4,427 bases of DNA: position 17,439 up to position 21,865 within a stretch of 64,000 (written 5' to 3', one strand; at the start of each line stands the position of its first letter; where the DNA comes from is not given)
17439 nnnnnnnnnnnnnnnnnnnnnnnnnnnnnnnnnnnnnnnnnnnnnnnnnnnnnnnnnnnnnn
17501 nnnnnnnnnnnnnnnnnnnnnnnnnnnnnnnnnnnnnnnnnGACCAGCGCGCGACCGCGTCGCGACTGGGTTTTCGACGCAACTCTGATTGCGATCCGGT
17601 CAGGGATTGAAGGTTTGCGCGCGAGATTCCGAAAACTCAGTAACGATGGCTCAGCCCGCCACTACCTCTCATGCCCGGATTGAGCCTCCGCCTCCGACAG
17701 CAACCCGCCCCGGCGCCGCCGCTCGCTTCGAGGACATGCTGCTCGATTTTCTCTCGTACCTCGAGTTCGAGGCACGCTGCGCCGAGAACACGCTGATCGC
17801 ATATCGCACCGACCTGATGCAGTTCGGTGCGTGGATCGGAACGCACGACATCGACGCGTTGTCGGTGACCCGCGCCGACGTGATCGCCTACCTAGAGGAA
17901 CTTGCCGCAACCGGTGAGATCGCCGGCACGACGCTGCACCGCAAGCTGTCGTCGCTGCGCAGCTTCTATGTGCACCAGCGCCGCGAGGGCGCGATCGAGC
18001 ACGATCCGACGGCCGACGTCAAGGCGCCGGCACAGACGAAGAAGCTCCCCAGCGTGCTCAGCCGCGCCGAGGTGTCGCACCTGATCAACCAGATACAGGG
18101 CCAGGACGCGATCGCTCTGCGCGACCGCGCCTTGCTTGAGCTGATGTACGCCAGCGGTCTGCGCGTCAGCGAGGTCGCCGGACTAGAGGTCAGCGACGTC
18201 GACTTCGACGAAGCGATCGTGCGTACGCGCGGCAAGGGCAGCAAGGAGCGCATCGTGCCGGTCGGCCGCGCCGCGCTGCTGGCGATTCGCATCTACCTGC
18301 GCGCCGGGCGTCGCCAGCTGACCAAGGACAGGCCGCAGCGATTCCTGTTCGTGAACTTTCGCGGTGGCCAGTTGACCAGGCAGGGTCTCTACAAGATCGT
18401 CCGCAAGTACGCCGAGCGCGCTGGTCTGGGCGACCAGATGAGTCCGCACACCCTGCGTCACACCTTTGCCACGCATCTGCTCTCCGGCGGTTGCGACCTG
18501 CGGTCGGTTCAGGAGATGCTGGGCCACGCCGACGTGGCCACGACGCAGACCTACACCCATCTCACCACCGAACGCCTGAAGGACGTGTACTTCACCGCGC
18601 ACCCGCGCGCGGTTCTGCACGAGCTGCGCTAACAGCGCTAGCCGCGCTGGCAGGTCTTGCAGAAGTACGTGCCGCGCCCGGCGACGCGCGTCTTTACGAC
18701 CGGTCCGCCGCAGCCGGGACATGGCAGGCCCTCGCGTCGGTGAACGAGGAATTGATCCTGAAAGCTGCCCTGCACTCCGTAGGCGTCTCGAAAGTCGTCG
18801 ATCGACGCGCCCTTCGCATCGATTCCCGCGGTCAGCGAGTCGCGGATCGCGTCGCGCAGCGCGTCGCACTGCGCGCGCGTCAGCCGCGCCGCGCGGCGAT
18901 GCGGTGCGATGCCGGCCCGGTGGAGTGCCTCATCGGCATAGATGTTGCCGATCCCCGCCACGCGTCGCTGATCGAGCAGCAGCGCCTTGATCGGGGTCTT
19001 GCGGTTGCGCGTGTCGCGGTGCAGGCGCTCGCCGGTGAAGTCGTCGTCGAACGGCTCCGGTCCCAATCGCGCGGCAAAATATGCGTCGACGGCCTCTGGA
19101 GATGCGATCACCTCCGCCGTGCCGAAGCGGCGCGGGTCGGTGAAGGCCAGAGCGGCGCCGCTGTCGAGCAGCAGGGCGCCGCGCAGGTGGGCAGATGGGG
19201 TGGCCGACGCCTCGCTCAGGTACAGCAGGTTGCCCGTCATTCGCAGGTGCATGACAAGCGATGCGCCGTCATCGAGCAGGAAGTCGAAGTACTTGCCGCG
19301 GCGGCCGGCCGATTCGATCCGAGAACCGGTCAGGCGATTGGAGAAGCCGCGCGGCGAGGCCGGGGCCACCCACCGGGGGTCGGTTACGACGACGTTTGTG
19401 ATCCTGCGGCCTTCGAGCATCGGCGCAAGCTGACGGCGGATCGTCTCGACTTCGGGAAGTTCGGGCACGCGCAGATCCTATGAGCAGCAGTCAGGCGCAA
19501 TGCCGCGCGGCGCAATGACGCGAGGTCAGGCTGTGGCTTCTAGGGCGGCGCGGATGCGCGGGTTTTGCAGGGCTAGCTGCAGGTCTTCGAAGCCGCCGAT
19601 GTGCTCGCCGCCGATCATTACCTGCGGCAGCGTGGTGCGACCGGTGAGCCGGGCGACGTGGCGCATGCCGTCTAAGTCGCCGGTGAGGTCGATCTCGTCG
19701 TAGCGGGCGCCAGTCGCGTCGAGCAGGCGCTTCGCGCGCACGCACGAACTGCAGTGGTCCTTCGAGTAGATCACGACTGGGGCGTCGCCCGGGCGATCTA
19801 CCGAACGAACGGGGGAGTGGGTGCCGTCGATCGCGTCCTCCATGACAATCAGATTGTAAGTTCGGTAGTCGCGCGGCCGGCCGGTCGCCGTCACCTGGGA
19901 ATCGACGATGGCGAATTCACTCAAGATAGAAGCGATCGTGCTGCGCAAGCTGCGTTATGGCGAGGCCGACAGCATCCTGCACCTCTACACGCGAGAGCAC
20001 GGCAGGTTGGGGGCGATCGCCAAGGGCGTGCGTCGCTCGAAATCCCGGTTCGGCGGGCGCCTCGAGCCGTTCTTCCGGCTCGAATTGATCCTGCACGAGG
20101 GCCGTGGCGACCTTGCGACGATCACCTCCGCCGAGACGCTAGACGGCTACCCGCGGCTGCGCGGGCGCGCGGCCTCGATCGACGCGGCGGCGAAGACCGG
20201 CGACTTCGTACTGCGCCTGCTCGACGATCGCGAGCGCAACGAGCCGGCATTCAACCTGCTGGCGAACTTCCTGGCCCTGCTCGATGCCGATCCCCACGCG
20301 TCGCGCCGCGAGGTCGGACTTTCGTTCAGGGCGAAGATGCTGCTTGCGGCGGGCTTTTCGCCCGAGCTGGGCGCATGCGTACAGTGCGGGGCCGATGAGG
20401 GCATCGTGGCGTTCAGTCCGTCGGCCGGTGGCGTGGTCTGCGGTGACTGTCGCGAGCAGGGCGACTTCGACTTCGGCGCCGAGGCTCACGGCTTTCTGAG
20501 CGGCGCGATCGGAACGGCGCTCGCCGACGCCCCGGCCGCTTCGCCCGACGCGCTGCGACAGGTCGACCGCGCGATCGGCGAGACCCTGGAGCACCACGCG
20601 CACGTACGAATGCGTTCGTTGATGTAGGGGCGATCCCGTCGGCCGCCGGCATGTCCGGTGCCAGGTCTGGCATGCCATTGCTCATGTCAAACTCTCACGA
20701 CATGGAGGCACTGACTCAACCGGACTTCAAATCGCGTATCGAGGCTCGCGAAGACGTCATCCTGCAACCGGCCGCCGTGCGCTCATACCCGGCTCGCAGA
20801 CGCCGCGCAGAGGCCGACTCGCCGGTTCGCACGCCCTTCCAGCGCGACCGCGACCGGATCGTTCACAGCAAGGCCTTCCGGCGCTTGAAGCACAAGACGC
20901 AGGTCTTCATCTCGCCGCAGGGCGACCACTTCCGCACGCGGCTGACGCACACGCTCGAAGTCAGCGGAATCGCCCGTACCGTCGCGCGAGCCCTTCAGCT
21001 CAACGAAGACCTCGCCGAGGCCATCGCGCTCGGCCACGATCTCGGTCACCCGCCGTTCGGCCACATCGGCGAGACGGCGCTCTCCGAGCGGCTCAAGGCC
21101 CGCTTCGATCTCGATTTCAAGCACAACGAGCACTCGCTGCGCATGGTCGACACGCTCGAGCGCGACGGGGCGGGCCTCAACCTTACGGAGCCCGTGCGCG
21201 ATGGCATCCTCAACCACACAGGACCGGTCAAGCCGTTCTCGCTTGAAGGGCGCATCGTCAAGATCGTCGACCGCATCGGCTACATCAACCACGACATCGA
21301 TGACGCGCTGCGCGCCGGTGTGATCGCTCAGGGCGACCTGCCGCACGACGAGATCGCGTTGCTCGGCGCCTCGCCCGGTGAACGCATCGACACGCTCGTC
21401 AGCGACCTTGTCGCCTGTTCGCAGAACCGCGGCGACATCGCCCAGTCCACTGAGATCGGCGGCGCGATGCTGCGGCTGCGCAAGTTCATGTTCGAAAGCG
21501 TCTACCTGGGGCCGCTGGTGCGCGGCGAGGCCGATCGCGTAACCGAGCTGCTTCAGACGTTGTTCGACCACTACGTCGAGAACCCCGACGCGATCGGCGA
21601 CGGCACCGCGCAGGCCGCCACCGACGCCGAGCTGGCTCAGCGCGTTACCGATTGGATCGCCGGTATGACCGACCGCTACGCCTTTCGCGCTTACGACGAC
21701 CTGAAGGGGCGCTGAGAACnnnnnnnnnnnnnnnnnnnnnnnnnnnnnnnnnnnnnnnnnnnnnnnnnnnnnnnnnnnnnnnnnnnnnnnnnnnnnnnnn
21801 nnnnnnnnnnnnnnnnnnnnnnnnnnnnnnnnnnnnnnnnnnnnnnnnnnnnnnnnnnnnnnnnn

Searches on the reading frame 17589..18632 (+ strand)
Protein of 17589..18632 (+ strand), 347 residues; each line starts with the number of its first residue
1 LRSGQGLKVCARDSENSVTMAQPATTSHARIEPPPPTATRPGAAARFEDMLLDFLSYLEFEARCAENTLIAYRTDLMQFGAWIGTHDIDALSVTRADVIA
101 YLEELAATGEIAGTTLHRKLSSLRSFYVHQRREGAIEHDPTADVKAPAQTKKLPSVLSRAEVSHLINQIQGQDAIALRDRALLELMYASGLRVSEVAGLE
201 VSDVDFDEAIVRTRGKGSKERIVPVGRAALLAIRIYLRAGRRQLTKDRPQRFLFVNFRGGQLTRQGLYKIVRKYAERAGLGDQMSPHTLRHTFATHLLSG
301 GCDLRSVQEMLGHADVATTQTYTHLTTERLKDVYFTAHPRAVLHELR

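Call 57: search_protein_families(library=pfam, proteins=[window:17589-18632:+], max_evalue=0.001)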
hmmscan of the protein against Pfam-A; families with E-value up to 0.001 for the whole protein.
window:17589-18632:+ (347 aa): 3 families
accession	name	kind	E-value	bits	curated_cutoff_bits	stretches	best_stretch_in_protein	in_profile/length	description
PF00589.27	Phage_integrase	-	1.4e-49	168.6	27.1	1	157-328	3-171/172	Phage integrase family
PF02899.23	Phage_int_SAM_1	-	6e-16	58.9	22.3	1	53-134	3-83/83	Phage integrase, N-terminal SAM-like domain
PF13495.12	Phage_int_SAM_4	-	7.6e-08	33.1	27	1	51-129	2-77/85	Phage integrase, N-terminal SAM-like domain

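Call 61: search_protein_families(library=ncbifam, proteins=[window:17589-18632:+], max_evalue=0.001)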
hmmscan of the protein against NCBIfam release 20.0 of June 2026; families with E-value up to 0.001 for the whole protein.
window:17589-18632:+ (347 aa): 13 families
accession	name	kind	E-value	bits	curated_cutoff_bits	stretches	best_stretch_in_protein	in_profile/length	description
NF001399.0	PRK00283.1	subfamily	1.8e-102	342.6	279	1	49-341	7-299/300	tyrosine recombinase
TIGR02225.1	recomb_XerD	equivalog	1.5e-101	339.6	329.6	1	53-341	2-290/290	site-specific tyrosine recombinase XerD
TIGR02224.1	recomb_XerC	equivalog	2.2e-96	322.8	335.15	1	53-341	2-293/295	tyrosine recombinase XerC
NF040815.2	recomb_XerA_Arch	equivalog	1.7e-70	237.6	220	1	53-334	2-263/263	site-specific tyrosine recombinase/integron integrase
NF002331.0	PRK01287.1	subfamily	2.5e-58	197.8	371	1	45-340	24-327/365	site-specific tyrosine recombinase XerC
TIGR02249.1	integrase_gron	subfamily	1.2e-44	152.9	265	2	264-328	239-303/315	integron integrase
NF003462.0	PRK05084.1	equivalog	2.7e-33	115.2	267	1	178-332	196-351/360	tyrosine recombinase XerS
NF011946.0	PRK15417.1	equivalog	1.7e-27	96.5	435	2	264-326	254-316/337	integron integrase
NF007370.0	PRK09870.1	subfamily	1.7e-19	70.3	221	1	150-338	7-192/200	tyrosine-type DNA invertase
NF007371.0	PRK09871.1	subfamily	2.5e-19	69.6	222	1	161-332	11-181/198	tyrosine-type DNA invertase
NF040693.1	recomb_GmtY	equivalog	3.4e-10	39.8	340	1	234-330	337-437/441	gamma-mobile-trio recombinase GmtY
NF002685.0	PRK02436.1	equivalog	3.2e-09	37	178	1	63-322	13-243/245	site-specific tyrosine recombinase XerD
NF041502.1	integrase_1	equivalog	5.5e-06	25.4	350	1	269-331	304-366/484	site-specific integrase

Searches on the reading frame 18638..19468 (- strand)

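Call 57: search_protein_families(library=pfam, proteins=[window:18638-19468:-], max_evalue=0.001)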
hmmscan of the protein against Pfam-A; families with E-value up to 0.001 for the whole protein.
window:18638-19468:- (276 aa): 3 families
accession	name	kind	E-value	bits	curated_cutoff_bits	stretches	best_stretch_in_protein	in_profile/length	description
PF01149.29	Fapy_DNA_glyco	-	5.7e-36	124.1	25.5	1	1-117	1-116/117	Formamidopyrimidine-DNA glycosylase N-terminal domain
PF06831.19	H2TH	-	6.1e-27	93.9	34.7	1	135-224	1-90/93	Formamidopyrimidine-DNA glycosylase H2TH domain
PF06827.20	zf-FPG_IleRS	-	1.9e-08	34.4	21.3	1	247-274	1-28/30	Zinc finger found in FPG and IleRS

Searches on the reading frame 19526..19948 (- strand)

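Call 57: search_protein_families(library=pfam, proteins=[window:19526-19948:-], max_evalue=0.001)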
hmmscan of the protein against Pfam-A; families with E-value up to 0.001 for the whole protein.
window:19526-19948:- (140 aa): 1 family
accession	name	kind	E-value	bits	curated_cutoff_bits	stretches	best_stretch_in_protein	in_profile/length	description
PF00462.30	Glutaredoxin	-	3.3e-17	62.9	22.9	1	58-117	1-60/60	Glutaredoxin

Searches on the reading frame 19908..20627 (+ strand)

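Call 57: search_protein_families(library=pfam, proteins=[window:19908-20627:+], max_evalue=0.001)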
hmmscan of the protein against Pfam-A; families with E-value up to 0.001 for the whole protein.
window:19908-20627:+ (239 aa): 2 families
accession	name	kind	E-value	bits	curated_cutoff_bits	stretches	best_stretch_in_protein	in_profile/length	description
PF11967.14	RecO_N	-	1.1e-24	86.7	27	1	4-81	3-80/80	Recombination protein O N terminal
PF02565.21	RecO_C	-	1.2e-17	64.6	22.1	1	99-238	15-156/157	Recombination protein O C terminal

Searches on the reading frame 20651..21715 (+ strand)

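Call 57: search_protein_families(library=pfam, proteins=[window:20651-21715:+], max_evalue=0.001)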
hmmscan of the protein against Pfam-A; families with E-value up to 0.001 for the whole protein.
window:20651-21715:+ (354 aa): 2 families
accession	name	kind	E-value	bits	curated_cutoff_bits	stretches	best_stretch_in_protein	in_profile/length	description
PF13286.11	HD_assoc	-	2.5e-17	63.6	22.2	1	266-349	4-90/91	Phosphohydrolase-associated domain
PF01966.28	HD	-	2.1e-16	60.7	22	1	97-209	1-113/116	HD domain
